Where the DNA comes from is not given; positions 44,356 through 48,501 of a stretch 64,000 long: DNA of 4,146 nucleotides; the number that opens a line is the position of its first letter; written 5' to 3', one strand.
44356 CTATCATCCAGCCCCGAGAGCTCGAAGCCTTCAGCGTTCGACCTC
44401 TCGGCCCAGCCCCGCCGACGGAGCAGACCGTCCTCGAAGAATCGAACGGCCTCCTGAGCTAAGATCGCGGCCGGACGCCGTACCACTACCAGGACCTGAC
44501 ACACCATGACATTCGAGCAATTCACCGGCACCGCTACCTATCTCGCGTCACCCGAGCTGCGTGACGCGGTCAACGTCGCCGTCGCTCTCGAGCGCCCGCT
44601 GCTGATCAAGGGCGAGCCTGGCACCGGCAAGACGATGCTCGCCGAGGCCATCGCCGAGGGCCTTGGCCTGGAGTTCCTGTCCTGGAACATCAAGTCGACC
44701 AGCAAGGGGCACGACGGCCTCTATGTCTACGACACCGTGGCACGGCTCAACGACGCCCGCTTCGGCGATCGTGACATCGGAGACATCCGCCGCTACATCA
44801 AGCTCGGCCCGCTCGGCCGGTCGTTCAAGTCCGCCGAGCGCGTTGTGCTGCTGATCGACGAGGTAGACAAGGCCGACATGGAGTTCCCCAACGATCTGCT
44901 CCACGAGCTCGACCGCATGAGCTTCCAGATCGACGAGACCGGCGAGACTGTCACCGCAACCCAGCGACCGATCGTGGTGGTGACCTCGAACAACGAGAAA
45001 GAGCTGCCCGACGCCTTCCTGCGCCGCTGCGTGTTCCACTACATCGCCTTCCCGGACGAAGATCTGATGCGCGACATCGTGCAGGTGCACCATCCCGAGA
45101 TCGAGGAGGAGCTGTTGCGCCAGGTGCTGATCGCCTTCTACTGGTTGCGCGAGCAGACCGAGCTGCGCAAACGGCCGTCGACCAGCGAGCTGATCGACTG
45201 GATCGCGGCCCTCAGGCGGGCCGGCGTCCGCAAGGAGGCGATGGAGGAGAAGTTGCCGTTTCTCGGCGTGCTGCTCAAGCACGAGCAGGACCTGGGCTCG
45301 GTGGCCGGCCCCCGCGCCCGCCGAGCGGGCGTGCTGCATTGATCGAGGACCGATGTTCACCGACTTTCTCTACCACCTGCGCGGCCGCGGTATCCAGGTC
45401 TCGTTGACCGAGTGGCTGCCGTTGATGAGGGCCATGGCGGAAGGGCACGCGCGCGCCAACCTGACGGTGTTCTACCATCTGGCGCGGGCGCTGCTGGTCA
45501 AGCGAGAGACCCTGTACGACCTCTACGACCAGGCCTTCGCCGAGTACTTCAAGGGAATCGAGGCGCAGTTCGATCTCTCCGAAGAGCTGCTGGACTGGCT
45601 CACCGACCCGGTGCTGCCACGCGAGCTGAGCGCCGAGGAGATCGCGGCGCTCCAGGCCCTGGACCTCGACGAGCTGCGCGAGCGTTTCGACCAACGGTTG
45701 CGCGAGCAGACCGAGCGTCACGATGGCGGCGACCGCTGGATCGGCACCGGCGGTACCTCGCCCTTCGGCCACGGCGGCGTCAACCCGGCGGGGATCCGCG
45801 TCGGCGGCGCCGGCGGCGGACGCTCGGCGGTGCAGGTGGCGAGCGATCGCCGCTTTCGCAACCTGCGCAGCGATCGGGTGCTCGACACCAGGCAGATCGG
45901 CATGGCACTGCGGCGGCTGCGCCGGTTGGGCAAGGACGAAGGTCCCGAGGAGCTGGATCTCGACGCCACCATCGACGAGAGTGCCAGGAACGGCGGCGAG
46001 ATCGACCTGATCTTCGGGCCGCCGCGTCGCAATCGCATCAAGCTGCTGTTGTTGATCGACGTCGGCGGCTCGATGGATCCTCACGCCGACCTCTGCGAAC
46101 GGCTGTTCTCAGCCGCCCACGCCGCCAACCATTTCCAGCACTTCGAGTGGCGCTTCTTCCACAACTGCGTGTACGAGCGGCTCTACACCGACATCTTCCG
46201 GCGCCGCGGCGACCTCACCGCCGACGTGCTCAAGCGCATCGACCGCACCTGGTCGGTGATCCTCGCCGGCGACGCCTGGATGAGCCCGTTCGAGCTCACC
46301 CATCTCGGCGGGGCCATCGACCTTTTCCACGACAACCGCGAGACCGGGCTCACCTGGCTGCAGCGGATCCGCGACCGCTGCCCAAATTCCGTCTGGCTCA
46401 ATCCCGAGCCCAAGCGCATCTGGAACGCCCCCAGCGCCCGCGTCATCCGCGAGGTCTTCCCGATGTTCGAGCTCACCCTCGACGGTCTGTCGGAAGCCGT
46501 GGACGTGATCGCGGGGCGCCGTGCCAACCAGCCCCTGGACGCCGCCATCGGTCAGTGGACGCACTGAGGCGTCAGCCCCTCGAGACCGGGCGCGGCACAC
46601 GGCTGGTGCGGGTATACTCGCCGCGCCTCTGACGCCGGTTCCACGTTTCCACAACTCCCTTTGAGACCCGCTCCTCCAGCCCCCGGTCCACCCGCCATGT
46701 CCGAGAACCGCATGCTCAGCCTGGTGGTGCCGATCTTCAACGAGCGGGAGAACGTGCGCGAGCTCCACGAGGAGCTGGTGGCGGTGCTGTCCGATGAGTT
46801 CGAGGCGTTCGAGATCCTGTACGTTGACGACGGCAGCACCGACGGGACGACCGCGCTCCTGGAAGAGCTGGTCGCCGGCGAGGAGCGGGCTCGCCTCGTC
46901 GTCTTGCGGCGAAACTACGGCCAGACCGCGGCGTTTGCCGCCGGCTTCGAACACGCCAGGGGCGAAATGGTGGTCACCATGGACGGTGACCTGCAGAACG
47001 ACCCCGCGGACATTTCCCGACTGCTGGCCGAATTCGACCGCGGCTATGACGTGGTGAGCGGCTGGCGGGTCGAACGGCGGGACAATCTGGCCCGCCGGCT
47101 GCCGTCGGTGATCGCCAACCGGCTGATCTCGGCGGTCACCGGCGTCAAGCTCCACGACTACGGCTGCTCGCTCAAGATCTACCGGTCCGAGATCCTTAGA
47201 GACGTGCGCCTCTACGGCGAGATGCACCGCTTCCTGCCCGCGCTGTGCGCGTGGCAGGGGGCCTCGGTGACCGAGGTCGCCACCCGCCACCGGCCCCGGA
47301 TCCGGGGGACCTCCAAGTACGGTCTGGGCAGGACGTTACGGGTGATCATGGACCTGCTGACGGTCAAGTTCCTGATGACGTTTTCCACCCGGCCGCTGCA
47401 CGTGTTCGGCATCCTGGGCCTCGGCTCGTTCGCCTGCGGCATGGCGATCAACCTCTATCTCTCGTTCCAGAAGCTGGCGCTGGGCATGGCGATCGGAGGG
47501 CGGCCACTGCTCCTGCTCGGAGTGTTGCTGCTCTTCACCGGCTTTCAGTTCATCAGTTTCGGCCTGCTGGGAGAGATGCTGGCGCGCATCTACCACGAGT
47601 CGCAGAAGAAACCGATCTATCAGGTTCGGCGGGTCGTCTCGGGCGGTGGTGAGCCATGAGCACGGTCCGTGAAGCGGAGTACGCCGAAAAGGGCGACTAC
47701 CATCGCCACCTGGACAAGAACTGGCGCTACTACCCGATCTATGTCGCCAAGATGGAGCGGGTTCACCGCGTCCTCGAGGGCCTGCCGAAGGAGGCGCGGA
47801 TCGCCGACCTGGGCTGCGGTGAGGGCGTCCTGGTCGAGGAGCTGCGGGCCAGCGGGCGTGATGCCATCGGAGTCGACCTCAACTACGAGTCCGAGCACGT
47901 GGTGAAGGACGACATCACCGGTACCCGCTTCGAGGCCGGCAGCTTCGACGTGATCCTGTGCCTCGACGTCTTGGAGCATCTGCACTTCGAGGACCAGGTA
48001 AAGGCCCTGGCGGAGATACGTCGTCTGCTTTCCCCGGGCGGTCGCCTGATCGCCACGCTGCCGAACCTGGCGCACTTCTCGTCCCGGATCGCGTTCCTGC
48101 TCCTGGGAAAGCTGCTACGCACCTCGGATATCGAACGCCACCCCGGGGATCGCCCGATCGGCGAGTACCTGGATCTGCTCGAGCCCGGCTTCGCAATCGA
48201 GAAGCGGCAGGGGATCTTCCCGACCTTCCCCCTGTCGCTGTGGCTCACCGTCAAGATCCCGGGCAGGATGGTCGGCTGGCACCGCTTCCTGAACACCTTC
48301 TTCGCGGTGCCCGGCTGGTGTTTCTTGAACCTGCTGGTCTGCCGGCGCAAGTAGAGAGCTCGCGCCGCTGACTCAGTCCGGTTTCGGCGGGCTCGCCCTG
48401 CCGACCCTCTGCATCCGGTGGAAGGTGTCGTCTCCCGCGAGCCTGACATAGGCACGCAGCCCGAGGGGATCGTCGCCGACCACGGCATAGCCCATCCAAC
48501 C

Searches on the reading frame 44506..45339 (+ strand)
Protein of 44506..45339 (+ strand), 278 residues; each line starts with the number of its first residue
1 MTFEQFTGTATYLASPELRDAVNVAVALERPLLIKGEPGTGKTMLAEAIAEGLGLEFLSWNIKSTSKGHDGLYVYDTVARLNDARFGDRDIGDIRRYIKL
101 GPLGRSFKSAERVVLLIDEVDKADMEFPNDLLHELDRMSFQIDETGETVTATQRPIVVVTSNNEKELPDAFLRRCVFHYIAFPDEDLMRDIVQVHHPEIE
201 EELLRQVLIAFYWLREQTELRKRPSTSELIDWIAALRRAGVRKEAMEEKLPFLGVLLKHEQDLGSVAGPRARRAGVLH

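Call 37: search_protein_families(library=pfam, proteins=[window:44506-45339:+], max_evalue=0.001)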
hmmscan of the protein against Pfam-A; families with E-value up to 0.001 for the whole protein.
window:44506-45339:+ (278 aa): 12 families
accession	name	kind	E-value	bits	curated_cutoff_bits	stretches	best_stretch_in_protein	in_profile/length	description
PF00004.35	AAA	-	6.1e-13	49.8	21.2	1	32-177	1-125/131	ATPase family associated with various cellular activities (AAA)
PF07728.20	AAA_5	-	1.1e-10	42.1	22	1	31-175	1-139/139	AAA domain (dynein-related subfamily)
PF07724.20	AAA_2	-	3.1e-07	31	27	1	33-170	7-132/166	AAA domain (Cdc48 subfamily)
PF13401.12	AAA_22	-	4e-07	30.9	27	1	30-137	6-113/130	AAA domain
PF00158.32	Sigma54_activat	-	5.3e-07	29.9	20.2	0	18-51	11-44/168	Sigma-54 interaction domain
PF01078.27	Mg_chelatase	-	2.6e-05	24.1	20.3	1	18-50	11-43/207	Magnesium chelatase, subunit ChlI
PF13191.12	AAA_16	-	0.00014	22.8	32.6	0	18-56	12-51/167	AAA ATPase domain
PF05729.18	NACHT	-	0.00026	21.3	26.7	0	30-53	1-24/167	NACHT domain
PF14532.12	Sigma54_activ_2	-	0.00042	21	25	0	15-52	7-44/138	Sigma-54 interaction domain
PF13245.12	AAA_19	-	0.00074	20.1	25.1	0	26-51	8-33/134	AAA domain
PF20720.3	nSTAND3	-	0.0009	19.4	27.2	0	27-53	15-41/155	Novel STAND NTPase 3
PF07726.17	AAA_3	-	0.00093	19.5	27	0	32-57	2-27/131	ATPase family associated with various cellular activities (AAA)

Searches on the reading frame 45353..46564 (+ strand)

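Call 37: search_protein_families(library=pfam, proteins=[window:45353-46564:+], max_evalue=0.001)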
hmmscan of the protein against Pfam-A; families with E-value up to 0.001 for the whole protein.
window:45353-46564:+ (404 aa): 1 family
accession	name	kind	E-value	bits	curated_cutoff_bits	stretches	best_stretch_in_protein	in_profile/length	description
PF05762.20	VWA_CoxE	-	4e-12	46.5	26.4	1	180-274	6-101/222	VWA domain containing CoxE-like protein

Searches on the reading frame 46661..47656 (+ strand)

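Call 37: search_protein_families(library=pfam, proteins=[window:46661-47656:+], max_evalue=0.001)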
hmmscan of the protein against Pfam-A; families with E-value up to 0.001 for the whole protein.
window:46661-47656:+ (332 aa): 3 families
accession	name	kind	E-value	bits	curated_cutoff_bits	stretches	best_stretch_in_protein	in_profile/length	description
PF00535.33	Glycos_transf_2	-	4.1e-33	115.1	23.3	1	20-182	1-167/168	Glycosyl transferase family 2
PF13641.12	Glyco_tranf_2_3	-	5.4e-06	27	27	1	19-134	3-121/230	Glycosyltransferase like family 2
PF10111.15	Glyco_tranf_2_2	-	9.9e-06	25.7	27.3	1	20-111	1-92/276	Glycosyltransferase like family 2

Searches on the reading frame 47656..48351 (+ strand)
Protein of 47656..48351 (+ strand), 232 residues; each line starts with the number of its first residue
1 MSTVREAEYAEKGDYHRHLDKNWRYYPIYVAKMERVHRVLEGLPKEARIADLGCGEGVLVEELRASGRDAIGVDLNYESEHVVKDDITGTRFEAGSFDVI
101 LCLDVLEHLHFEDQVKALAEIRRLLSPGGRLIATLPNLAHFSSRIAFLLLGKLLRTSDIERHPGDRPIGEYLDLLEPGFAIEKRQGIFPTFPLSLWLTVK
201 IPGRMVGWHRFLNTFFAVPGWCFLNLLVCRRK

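Call 38: search_protein_families(library=pfam, proteins=[window:47656-48351:+], max_evalue=0.001)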
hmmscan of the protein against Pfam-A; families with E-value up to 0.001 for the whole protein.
window:47656-48351:+ (232 aa): 8 families
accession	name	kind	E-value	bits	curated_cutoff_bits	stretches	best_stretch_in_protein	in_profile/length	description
PF13489.12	Methyltransf_23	-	5.7e-19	68.9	27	1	33-146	10-128/164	Methyltransferase domain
PF08241.18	Methyltransf_11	-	1.6e-16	61.1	21.2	1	51-132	2-94/95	Methyltransferase domain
PF13649.12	Methyltransf_25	-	3.7e-14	53.6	27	1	49-129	1-97/97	Methyltransferase domain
PF08242.18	Methyltransf_12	-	5e-12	46.8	30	1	51-131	2-98/98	Methyltransferase domain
PF13847.12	Methyltransf_31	-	2.5e-11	43.9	27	1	86-137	62-113/145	Methyltransferase domain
PF05148.21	Methyltransf_8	-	7.5e-09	36.2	27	1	15-132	44-155/219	Hypothetical methyltransferase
PF07021.18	MetW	-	3.4e-07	30.5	21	1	38-157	6-131/193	Methionine biosynthesis protein MetW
PF01739.24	CheR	-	0.00093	19.1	27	0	94-132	134-172/195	CheR methyltransferase, SAM binding domain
